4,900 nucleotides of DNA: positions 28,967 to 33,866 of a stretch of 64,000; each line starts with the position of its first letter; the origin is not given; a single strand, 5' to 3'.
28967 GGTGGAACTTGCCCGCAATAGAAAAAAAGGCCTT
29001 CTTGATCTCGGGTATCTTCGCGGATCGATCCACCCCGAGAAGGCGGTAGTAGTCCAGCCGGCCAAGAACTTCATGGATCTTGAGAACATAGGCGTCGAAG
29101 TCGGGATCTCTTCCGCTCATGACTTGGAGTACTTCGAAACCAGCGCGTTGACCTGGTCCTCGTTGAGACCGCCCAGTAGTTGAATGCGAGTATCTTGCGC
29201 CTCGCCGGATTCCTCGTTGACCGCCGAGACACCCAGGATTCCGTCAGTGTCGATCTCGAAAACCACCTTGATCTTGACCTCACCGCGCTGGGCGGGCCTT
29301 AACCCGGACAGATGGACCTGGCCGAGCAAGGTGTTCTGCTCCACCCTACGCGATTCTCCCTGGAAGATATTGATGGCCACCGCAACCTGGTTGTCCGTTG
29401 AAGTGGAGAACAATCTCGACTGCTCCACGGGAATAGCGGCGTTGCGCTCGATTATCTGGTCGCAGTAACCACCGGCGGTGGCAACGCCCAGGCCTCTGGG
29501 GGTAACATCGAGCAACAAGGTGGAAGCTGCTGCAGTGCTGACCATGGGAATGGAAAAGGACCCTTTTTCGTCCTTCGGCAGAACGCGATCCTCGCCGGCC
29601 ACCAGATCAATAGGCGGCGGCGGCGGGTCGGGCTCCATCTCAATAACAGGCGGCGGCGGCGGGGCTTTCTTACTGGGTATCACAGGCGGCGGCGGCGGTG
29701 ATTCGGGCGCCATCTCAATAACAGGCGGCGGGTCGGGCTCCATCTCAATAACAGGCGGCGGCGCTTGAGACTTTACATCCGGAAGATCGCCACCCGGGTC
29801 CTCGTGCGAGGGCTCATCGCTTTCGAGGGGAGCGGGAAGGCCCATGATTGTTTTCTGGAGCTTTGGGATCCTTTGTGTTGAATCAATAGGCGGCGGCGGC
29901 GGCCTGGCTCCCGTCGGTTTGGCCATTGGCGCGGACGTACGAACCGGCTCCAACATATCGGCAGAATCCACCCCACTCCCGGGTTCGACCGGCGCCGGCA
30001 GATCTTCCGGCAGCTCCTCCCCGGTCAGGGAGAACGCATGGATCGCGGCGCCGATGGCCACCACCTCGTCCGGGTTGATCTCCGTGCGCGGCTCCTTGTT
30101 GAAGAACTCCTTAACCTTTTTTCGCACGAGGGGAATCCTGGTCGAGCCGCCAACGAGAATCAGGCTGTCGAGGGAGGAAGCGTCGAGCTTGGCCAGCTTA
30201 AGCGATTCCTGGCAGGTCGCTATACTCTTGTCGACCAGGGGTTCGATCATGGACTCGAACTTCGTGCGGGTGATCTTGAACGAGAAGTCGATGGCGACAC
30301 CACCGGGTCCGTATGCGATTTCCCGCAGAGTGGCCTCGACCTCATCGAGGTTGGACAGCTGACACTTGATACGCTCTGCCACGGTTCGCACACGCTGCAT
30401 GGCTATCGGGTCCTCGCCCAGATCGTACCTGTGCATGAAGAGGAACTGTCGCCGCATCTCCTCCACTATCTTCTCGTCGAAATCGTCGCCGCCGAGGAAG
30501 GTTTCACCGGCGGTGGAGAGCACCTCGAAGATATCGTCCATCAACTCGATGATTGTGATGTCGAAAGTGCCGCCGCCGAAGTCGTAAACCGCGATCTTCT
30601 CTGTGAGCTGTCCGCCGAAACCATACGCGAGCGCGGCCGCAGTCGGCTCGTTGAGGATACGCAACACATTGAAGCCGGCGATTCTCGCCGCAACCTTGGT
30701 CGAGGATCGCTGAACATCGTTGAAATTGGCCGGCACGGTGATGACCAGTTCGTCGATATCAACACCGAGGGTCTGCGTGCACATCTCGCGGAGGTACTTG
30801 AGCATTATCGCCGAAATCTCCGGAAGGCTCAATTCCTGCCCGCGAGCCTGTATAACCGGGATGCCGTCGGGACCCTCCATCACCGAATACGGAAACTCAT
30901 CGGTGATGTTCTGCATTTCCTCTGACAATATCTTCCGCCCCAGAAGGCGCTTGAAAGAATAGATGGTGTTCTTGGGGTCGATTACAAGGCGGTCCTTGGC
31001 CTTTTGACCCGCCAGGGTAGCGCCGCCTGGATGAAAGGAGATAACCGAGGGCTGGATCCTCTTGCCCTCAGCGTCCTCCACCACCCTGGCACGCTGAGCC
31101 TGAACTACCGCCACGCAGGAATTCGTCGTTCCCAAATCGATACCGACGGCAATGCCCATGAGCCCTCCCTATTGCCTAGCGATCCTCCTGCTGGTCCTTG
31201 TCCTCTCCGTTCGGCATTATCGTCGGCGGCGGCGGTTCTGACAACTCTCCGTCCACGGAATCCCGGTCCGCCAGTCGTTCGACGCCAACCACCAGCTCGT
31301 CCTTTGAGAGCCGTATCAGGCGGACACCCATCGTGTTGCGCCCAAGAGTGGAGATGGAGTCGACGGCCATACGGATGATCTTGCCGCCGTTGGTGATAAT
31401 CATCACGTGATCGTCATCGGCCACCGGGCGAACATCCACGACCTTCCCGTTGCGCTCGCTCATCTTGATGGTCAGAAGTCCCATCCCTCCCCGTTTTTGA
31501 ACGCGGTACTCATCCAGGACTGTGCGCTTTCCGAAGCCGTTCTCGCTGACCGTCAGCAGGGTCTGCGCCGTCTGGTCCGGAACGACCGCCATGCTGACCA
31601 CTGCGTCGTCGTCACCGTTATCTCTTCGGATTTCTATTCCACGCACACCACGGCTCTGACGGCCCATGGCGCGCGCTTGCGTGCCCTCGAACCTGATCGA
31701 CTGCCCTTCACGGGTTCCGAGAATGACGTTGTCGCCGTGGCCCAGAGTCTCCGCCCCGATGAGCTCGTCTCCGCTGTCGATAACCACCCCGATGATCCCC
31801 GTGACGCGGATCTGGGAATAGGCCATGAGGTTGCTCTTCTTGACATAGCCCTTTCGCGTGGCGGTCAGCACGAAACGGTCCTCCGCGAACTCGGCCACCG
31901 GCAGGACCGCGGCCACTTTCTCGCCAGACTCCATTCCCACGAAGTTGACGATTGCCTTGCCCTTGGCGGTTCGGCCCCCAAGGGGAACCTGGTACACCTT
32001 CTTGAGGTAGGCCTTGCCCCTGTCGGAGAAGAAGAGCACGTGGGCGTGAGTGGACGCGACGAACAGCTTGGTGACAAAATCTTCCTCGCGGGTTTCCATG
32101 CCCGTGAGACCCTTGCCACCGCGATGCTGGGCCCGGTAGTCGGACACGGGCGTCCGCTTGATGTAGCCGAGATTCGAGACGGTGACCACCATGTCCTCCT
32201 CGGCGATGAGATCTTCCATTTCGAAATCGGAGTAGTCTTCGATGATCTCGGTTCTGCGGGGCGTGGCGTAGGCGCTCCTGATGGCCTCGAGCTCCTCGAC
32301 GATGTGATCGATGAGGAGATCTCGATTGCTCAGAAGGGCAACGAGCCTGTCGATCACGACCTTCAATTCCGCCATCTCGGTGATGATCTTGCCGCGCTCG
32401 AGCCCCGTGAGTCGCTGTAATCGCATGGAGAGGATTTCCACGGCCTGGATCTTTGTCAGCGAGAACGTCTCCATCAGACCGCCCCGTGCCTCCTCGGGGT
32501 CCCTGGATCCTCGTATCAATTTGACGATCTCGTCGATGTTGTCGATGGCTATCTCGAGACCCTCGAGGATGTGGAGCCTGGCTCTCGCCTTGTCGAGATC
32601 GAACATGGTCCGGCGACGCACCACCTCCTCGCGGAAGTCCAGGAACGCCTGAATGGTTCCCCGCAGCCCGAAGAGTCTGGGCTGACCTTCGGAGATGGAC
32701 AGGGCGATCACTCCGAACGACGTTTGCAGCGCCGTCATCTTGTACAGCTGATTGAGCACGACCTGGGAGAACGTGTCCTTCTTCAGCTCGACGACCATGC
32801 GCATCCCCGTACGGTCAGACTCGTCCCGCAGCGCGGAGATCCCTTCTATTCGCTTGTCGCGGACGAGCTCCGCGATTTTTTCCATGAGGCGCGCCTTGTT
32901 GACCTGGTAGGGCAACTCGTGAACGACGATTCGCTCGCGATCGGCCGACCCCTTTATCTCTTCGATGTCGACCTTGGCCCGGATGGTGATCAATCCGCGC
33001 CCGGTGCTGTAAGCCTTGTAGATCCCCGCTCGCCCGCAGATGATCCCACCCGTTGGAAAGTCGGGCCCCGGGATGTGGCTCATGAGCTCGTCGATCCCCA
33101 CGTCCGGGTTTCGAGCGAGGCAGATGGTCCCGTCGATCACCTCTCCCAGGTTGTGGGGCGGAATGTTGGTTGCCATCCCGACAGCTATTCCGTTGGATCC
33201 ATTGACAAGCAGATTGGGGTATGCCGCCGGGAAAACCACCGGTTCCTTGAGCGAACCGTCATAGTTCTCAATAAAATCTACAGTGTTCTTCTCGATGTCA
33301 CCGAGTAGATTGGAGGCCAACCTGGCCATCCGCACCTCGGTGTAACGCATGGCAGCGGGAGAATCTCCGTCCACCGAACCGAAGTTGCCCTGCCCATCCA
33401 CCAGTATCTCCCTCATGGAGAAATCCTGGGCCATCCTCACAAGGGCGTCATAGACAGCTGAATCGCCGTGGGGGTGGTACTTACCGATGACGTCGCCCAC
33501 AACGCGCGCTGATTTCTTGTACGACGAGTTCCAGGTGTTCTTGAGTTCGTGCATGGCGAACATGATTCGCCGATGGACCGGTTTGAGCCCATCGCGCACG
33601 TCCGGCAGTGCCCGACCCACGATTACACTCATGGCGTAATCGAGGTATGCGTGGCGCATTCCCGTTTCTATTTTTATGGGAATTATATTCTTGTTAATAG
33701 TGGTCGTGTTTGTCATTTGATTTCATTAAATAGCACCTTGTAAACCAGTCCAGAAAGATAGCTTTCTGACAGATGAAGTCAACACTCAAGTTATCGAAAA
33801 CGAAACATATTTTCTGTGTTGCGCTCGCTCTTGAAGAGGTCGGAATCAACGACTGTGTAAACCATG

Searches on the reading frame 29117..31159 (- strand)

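Call 4: search_protein_families(library=pfam, proteins=[window:29117-31159:-], max_evalue=0.01)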
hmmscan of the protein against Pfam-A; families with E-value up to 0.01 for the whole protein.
window:29117-31159:- (680 aa): 2 families
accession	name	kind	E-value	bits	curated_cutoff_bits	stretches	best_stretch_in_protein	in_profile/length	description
PF00012.26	HSP70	-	4.1e-166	554.1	20.6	2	4-382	1-379/599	Hsp70 protein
PF06723.19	MreB_Mbl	-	2.9e-15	56.4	27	1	115-373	73-317/327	MreB/Mbl protein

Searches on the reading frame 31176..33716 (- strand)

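Call 4: search_protein_families(library=pfam, proteins=[window:31176-33716:-], max_evalue=0.01)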
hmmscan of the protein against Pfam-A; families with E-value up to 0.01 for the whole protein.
window:31176-33716:- (846 aa): 2 families
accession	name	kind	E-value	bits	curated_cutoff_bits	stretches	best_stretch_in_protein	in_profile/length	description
PF00521.26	DNA_topoisoIV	-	3.5e-160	534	31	1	35-476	1-431/432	DNA gyrase/topoisomerase IV, subunit A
PF03989.18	DNA_gyraseA_C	-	1.3e-65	217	27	6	508-554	1-47/48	DNA gyrase C-terminal domain, beta-propeller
